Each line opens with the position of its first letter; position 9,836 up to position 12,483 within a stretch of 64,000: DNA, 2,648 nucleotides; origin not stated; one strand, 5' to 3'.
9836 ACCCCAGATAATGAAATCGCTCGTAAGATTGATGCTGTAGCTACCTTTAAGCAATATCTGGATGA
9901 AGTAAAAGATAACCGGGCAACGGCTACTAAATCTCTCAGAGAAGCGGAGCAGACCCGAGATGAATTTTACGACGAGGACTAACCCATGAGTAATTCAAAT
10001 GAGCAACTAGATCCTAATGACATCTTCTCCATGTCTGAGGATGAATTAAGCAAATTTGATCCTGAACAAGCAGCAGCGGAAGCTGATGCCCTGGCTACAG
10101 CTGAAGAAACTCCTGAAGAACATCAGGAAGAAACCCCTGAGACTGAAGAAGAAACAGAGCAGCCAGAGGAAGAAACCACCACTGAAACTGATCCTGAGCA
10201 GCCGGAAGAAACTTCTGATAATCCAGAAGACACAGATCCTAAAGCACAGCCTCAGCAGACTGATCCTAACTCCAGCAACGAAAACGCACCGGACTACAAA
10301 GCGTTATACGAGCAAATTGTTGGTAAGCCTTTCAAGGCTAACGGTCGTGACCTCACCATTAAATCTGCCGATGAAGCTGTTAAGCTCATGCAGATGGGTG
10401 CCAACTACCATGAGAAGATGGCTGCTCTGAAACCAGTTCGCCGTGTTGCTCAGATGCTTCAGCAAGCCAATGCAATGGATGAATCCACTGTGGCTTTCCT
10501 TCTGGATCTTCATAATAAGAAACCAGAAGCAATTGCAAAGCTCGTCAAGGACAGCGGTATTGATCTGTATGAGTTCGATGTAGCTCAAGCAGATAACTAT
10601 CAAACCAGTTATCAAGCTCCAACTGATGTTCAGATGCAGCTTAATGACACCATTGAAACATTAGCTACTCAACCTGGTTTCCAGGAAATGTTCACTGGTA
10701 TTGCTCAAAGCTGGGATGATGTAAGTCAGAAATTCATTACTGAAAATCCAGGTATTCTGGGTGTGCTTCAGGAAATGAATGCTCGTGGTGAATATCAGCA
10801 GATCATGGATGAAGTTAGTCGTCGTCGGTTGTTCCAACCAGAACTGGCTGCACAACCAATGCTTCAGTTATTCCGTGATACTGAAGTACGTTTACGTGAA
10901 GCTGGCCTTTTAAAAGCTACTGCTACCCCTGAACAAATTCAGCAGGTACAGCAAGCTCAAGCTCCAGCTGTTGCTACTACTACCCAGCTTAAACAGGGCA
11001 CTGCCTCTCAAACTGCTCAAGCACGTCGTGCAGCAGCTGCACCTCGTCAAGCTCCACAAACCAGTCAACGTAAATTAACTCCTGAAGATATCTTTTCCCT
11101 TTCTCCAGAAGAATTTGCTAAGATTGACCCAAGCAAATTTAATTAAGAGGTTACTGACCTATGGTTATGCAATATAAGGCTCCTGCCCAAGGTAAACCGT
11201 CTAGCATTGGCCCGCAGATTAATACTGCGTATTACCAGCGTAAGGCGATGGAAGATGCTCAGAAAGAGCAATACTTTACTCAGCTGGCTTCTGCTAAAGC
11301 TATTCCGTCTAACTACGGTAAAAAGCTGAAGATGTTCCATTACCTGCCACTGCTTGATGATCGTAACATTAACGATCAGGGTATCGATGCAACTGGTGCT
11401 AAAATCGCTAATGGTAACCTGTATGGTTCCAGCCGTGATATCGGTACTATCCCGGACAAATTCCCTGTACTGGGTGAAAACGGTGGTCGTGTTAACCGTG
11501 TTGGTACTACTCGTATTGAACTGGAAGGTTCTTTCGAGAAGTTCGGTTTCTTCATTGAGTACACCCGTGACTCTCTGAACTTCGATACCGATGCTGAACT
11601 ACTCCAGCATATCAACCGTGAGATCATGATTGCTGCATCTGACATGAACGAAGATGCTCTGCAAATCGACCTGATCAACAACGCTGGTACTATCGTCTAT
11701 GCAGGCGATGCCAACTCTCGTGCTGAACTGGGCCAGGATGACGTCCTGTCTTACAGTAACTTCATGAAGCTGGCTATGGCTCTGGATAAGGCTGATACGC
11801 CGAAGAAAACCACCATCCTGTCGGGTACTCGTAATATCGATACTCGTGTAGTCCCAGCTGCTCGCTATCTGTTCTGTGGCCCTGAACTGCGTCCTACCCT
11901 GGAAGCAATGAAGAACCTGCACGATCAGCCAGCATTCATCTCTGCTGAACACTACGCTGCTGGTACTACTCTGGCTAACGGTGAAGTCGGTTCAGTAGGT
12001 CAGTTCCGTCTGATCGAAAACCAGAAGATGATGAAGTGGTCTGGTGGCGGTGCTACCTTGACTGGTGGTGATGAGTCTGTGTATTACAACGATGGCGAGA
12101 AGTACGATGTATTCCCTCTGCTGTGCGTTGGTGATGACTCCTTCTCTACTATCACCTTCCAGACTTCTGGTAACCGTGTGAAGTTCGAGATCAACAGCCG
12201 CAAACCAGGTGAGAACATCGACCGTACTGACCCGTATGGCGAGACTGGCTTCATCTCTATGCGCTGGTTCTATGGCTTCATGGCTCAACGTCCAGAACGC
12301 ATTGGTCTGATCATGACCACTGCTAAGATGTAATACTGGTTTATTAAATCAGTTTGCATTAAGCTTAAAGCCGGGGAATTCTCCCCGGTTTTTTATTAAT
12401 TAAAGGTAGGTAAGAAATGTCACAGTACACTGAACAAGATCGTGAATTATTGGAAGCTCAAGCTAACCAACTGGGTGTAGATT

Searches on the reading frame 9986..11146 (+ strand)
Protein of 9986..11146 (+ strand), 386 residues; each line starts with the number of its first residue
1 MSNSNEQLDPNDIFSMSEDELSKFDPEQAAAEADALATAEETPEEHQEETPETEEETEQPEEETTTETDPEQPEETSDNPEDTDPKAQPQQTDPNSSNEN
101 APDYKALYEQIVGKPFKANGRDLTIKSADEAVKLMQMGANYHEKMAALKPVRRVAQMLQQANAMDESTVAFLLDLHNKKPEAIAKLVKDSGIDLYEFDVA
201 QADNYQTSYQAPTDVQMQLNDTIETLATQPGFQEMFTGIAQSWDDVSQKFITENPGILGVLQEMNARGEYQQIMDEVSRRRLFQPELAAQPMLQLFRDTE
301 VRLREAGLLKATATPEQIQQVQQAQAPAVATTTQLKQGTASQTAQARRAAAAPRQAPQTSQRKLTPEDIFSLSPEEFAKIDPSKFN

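Call 3: search_protein_families(library=phrogs, proteins=[window:9986-11146:+], max_evalue=0.01)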
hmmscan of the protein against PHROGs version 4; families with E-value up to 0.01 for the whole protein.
window:9986-11146:+ (386 aa): 1 family
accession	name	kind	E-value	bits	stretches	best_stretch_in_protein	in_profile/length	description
phrog_2120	-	tail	4e-97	326.8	1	9-384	5-402/403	tail length tape measure protein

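Call 4: search_protein_families(library=pfam, proteins=[window:9986-11146:+], max_evalue=0.1)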
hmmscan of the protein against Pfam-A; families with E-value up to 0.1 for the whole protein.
window:9986-11146:+ (386 aa): 0 families

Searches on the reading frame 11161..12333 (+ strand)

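Call 3: search_protein_families(library=phrogs, proteins=[window:11161-12333:+], max_evalue=0.01)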
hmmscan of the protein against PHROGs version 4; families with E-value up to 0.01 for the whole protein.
window:11161-12333:+ (390 aa): 1 family
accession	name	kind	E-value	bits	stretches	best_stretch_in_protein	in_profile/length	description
phrog_1357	-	head and packaging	4.2e-122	408.5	1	1-389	8-347/356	major head protein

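Call 4: search_protein_families(library=pfam, proteins=[window:11161-12333:+], max_evalue=0.1)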
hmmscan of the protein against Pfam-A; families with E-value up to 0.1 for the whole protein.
window:11161-12333:+ (390 aa): 2 families
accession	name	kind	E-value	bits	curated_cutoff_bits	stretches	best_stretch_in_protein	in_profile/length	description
PF25209.1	Phage_capsid_4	-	4.6e-08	34.1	27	1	100-313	49-221/262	Phage capsid protein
PF03272.18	Mucin_bdg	-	0.066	13.5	27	0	320-349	2-31/116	Putative mucin or carbohydrate-binding module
